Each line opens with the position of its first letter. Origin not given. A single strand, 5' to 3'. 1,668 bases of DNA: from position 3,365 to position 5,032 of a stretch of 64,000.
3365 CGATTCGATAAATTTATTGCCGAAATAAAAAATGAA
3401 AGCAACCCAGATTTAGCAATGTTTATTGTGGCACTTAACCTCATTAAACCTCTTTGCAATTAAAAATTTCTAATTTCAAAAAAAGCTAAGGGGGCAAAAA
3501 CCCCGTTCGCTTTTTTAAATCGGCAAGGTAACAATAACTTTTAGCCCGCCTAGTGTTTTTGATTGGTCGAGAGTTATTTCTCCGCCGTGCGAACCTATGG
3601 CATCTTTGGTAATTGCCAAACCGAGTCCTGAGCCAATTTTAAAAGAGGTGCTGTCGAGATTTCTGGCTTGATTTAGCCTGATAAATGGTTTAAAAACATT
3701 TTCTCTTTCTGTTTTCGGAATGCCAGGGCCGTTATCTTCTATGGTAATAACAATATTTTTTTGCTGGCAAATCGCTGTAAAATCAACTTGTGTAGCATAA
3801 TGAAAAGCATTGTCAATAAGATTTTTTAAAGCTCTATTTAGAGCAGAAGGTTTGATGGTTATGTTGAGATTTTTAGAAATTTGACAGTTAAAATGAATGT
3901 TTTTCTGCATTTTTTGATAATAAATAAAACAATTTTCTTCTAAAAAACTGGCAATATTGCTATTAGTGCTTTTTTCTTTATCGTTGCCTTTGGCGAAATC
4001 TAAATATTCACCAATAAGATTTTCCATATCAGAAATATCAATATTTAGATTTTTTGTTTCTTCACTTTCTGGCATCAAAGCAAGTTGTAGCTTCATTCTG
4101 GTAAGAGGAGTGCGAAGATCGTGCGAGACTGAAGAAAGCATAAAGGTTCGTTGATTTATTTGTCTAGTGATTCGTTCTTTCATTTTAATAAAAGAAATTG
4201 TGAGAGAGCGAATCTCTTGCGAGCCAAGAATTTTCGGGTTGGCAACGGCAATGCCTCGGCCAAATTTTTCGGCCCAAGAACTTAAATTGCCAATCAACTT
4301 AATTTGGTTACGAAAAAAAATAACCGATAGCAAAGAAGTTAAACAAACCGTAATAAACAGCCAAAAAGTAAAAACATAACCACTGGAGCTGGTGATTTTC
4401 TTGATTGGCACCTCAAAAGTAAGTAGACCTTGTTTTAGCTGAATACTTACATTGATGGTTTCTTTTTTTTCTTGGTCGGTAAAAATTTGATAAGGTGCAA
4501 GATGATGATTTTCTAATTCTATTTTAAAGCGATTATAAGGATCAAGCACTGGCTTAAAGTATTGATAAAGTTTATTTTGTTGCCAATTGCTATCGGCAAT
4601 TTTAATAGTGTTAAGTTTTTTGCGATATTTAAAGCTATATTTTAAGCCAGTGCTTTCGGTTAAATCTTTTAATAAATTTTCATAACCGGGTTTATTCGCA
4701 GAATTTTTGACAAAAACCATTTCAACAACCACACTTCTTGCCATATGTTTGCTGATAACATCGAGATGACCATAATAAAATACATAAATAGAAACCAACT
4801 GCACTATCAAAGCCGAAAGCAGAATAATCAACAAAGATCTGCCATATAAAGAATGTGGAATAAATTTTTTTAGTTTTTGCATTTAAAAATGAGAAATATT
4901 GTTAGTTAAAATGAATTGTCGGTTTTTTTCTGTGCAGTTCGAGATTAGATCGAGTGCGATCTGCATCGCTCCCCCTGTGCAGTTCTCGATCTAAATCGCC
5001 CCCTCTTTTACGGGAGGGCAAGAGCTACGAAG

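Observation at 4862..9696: Type III R-M cassette is delimited by a 27-29 bp direct repeat that duplicates the start of the sensor-kinase gene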

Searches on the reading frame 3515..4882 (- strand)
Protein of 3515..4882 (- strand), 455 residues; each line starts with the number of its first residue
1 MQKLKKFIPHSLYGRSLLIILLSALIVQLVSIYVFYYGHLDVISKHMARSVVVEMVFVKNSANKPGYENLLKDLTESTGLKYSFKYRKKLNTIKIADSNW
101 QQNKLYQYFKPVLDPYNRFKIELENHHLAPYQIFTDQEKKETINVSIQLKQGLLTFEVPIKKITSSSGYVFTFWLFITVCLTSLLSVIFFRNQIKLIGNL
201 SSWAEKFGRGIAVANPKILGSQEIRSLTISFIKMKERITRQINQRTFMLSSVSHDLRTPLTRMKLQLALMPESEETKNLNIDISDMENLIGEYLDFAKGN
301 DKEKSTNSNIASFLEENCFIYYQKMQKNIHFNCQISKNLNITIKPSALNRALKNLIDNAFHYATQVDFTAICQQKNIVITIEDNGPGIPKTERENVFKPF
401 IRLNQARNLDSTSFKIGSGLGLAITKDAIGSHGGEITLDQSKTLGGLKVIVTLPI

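Call 6: search_protein_families(library=pfam, proteins=[window:3515-4882:-])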
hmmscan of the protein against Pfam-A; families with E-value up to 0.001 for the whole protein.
window:3515-4882:- (455 aa): 3 families
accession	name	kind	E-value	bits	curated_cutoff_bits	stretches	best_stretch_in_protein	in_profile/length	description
PF02518.31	HATPase_c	-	2.2e-19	70.4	26.4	1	345-454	3-108/111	Histidine kinase-, DNA gyrase B-, and HSP90-like ATPase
PF00512.31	HisKA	-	6.2e-09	36.2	26.9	1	245-299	2-63/66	His Kinase A (phospho-acceptor) domain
PF13589.12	HATPase_c_3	-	2.7e-05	24.7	25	1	348-420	3-77/137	Histidine kinase-, DNA gyrase B-, and HSP90-like ATPase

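Call 9: find_related_loci(query=window:3515-4882:-, collection=genome_contigs, flank=10000)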
Query window:3515-4882:- (455 aa) in genome_contigs; peptide patterns used: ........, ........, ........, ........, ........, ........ (x = any residue, [..] = any of these).
192 stretches matched a pattern; 63 encode a relative of the query (tblastn E <= 1e-3); 63 distinct loci.
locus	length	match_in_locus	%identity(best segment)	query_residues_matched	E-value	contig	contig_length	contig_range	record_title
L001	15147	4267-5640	86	1-455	0e+0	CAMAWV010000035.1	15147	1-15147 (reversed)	MAG: Rickettsia typhi isolate ME-09jul19-104 genome assembly, contig: ME-09jul19-C5698, whole genome shotgun sequence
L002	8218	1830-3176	86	1-448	0e+0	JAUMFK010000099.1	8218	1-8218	MAG: Rickettsiales bacterium isolate G_RICK NODE_11830_length_8218_cov_2.039797, whole genome shotgun sequence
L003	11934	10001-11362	62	1-454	0e+0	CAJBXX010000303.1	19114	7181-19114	MAG: uncultured Alphaproteobacteria bacterium isolate Loc090402-7m_bin-1117 genome assembly, contig: bin-1117:303/317, w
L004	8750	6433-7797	62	1-455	0e+0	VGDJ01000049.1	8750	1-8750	MAG: Alphaproteobacteria bacterium isolate K_Offshore_40m_m2_131 K_Offshore_40m_m2_131_Ga0194133_10013478, whole genome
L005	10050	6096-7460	62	1-455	0e+0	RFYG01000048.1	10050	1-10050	MAG: Proteobacteria bacterium isolate WB5_3A_111 contig_100_47, whole genome shotgun sequence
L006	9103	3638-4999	61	1-454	0e+0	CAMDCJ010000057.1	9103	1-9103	MAG: Rickettsia typhi isolate MiE-14oct19-158 genome assembly, contig: MiE-14oct19-C12815, whole genome shotgun sequence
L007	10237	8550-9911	61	1-454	0e+0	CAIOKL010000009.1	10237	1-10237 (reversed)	MAG: uncultured Alphaproteobacteria bacterium isolate KT_bin-2925 genome assembly, contig: bin-2925:009/290, whole genom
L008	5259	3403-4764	61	1-454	0e+0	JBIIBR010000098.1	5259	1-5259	MAG: Rickettsiales bacterium isolate ME2000-06-20pf_3300042868_group1_bin62 Rohwer_bin1989_scaffold_21237_c2, whole geno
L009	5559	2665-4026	61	1-454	0e+0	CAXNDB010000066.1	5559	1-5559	MAG: Rickettsiales bacterium UBA1997 isolate MiE-16apr19-104 genome assembly, contig: MiE-16apr19-C36194, whole genome s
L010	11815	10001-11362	60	1-454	0e+0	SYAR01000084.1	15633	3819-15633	MAG: Rickettsiales bacterium isolate F1-20-MAGs143 F1-20__c770631, whole genome shotgun sequence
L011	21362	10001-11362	60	1-455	0e+0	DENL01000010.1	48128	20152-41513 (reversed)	MAG TPA_asm: Rickettsiales bacterium UBA2645 UBA2645_contig_901, whole genome shotgun sequence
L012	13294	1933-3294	60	1-455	0e+0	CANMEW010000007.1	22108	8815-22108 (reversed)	MAG: Rickettsiales bacterium isolate ZH-13may13-17 genome assembly, contig: ZH-13May13-17.fna-C7, whole genome shotgun s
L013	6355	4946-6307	62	1-455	0e+0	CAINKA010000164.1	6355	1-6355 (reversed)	MAG: uncultured Alphaproteobacteria bacterium isolate LJ-5-9m_bin-1355 genome assembly, contig: bin-1355:164/168, whole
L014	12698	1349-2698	60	4-455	0e+0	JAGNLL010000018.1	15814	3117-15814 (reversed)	MAG: Rickettsiales bacterium isolate Gw_Eff_bin_514 Gw_Eff_8305_length_15814_cov_16.004590, whole genome shotgun sequenc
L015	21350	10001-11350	60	4-454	0e+0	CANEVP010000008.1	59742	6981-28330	MAG: Rickettsiales bacterium isolate CE-Oct18-128 genome assembly, contig: CE-Oct18-128.fna-C8, whole genome shotgun seq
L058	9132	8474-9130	88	1-218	2e-117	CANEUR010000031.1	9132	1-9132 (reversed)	MAG: Rickettsiales bacterium isolate CE-Jul18-19 genome assembly, contig: CE-Jul18-19.fna-C31, whole genome shotgun sequ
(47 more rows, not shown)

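Call 21: search_protein_families(library=pfam, proteins=[L058:5551-7302:-, L058:7386-8018:+, L058:3323-4114:+, L058:4141-4515:-, L001:5785-6780:+, L002:19-936:+])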
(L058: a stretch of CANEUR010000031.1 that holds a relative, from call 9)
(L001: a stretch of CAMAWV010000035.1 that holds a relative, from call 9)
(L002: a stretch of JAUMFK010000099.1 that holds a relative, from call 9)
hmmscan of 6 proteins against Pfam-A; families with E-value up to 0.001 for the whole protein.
L058:5551-7302:- (583 aa): 2 families
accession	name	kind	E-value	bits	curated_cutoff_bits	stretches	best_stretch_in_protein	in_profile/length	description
PF01964.24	ThiC_Rad_SAM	-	8.1e-188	624.9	25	1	124-553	1-419/420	Radical SAM ThiC family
PF13667.11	ThiC-associated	-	1.9e-21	76.1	27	1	12-83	2-80/81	ThiC-associated domain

L058:7386-8018:+ (210 aa): 0 families

L058:3323-4114:+ (263 aa): 1 family
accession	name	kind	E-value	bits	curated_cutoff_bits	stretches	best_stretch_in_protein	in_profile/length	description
PF03330.24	DPBB_1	-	6.7e-23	81.2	28.8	1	155-243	3-83/83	Lytic transglycolase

L058:4141-4515:- (124 aa): 0 families

L001:5785-6780:+ (331 aa): 1 family
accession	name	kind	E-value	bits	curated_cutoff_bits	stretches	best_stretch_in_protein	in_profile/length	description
PF00268.27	Ribonuc_red_sm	-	2.1e-75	254.1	33.6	1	10-281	4-281/281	Ribonucleotide reductase, small chain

L002:19-936:+ (305 aa): 0 families

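Call 44: find_encoding_contigs(protein=window:3515-4882:-, flank=10000, max_places=10)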
Protein window:3515-4882:- (455 aa): 6 contigs read that carry it; 6 places shown.
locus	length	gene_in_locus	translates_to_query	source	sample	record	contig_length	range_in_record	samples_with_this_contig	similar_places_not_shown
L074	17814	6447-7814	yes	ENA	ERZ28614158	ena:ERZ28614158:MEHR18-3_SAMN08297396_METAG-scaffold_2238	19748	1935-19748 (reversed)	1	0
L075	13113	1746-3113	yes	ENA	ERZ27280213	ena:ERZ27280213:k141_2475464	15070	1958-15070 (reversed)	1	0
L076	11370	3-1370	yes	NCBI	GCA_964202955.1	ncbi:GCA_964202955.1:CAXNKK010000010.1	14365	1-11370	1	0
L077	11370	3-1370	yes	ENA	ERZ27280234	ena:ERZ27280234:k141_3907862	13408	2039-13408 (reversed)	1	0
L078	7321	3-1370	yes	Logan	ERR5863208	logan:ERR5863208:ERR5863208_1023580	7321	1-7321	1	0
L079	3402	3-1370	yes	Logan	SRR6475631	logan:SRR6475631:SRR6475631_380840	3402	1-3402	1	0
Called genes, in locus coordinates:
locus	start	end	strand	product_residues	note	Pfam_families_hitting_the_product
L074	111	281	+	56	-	-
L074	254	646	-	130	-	PF02416:TatA_B_E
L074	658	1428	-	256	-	PF02463:SMC_N (weak), PF00005:ABC_tran, PF13304:AAA_21 (weak)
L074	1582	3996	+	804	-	PF00270:DEAD, PF04851:ResIII, PF19778:RE_endonuc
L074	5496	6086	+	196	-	-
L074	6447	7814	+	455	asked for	PF00512:HisKA, PF02518:HATPase_c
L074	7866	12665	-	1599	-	PF21075:GDH_ACT1, PF21073:GDH_HM1, PF21076:GDH_ACT2, PF21079:GDH_HM2, PF21077:GDH_ACT3, PF21078:GDH_HM3, PF05088:Bac_GDH_CD, PF21074:GDH_C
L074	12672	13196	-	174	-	PF05198:IF3_N, PF00707:IF3_C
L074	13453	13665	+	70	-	-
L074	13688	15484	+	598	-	PF03485:Arg_tRNA_synt_N, PF00750:tRNA-synt_1d, PF01406:tRNA-synt_1e (faint), PF01921:tRNA-synt_1f (faint), PF09334:tRNA-synt_1g (faint), PF00133:tRNA-synt_1 (weak), PF05746:DALR_1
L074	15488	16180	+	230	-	PF05036:SPOR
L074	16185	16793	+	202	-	PF02132:RecR_ZnF (weak), PF01751:Toprim (weak), PF13662:Toprim_4, PF21175:RecR_C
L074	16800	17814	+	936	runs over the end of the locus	-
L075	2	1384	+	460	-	?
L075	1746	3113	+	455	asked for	PF00512:HisKA, PF02518:HATPase_c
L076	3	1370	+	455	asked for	PF00512:HisKA, PF02518:HATPase_c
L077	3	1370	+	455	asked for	PF00512:HisKA, PF02518:HATPase_c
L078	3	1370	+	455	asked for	PF00512:HisKA, PF02518:HATPase_c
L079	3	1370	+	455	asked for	PF00512:HisKA, PF02518:HATPase_c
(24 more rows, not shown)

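Call 50: search_protein_families(library=ncbifam, proteins=[window:3515-4882:-, L058:7386-8018:+], max_evalue=0.00001)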
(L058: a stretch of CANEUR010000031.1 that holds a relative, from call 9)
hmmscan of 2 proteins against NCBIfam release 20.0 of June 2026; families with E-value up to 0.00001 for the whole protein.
window:3515-4882:- (455 aa): 66 families (the best 25 are shown)
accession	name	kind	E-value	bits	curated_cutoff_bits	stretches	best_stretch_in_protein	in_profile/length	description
NF007004.0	PRK09467.1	equivalog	1.5e-58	198.7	415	1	4-455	3-436/440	two-component system sensor histidine kinase EnvZ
NF007007.0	PRK09470.1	equivalog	5e-48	164.1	486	1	176-455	174-459/463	envelope stress sensor histidine kinase CpxA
NF007898.0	PRK10604.1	equivalog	1.4e-44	153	478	1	175-455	141-423/433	two-component system sensor histidine kinase RstB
NF045900.1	HisKinCpxALeg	equivalog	9.1e-34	116.9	800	1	222-455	208-451/451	two-component system sensor histidine kinase CpxA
NF033092.0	HK_WalK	equivalog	7.5e-30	104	725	1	244-455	372-594/594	cell wall metabolism sensor histidine kinase WalK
NF046044.1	PnpS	equivalog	3.1e-28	98.9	400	1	244-454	169-390/390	two-component system histidine kinase PnpS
TIGR02966.1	phoR_proteo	equivalog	1.8e-24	86.4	334.2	1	243-441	112-322/333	phosphate regulon sensor histidine kinase PhoR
NF008312.0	PRK11100.1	equivalog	2.2e-24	86.2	356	1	174-451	190-470/477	two-component system sensor histidine kinase CreC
NF012226.0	AdeS_HK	equivalog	7.3e-24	84.6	500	1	168-442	55-342/353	two-component sensor histidine kinase AdeS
NF033091.0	HK_VanS_ACDEFG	equivalog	8.4e-24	84.2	400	1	221-443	50-284/293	vancomycin resistance histidine kinase VanS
TIGR01386.1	cztS_silS_copS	subfamily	2.1e-23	83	292.55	1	177-442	172-447/457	heavy metal sensor histidine kinase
NF007837.0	PRK10549.1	equivalog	6.3e-23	81.2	603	1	181-455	176-458/466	envelope stress sensor histidine kinase BaeS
NF008468.0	PRK11360.1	equivalog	1.1e-22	80.2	646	1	249-455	400-608/616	two-component system sensor histidine kinase AtoS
NF012163.2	BaeS_SmeS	equivalog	5.3e-22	78.4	500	1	180-454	175-457/457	sensor histidine kinase efflux regulator BaeS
NF038389.1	ArsS_fam_HK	equivalog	7.8e-22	78.3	250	1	18-436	4-389/403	ArsS family sensor histidine kinase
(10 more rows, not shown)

L058:7386-8018:+ (210 aa): 3 families
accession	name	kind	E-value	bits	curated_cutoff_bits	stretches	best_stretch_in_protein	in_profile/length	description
NF005149.0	PRK06620.1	equivalog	1.1e-17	64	316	1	2-209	2-213/221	hypothetical protein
TIGR03420.1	DnaA_homol_Hda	equivalog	1.5e-13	50.8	194.8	1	13-209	13-224/226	DnaA regulatory inactivator Hda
NF006571.0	PRK09087.1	equivalog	1.1e-10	41.6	297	1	4-206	11-216/228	DnaA regulatory inactivator HdaA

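Call 55: list_cluster_members(proteins=[window:3515-4882:-])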
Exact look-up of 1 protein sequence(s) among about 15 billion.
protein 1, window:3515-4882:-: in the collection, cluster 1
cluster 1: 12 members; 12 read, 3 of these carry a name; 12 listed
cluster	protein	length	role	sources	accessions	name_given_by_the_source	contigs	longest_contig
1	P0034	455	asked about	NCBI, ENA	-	-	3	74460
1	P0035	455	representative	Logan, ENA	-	-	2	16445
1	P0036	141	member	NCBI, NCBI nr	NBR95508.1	MAG: two-component sensor histidine kinase, partial [Proteobacteria bacterium] | two-component sensor histidine kinase [Pseudomonadota bacterium]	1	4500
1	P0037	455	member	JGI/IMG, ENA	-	two-component system osmolarity sensor histidine kinase EnvZ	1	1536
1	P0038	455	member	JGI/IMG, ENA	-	two-component system osmolarity sensor histidine kinase EnvZ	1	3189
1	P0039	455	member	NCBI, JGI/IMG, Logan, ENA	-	-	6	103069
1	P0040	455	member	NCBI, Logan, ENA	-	-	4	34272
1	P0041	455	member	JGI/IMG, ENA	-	-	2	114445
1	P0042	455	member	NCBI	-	-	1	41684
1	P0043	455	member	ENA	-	-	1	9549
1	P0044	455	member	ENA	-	-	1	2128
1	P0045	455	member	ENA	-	-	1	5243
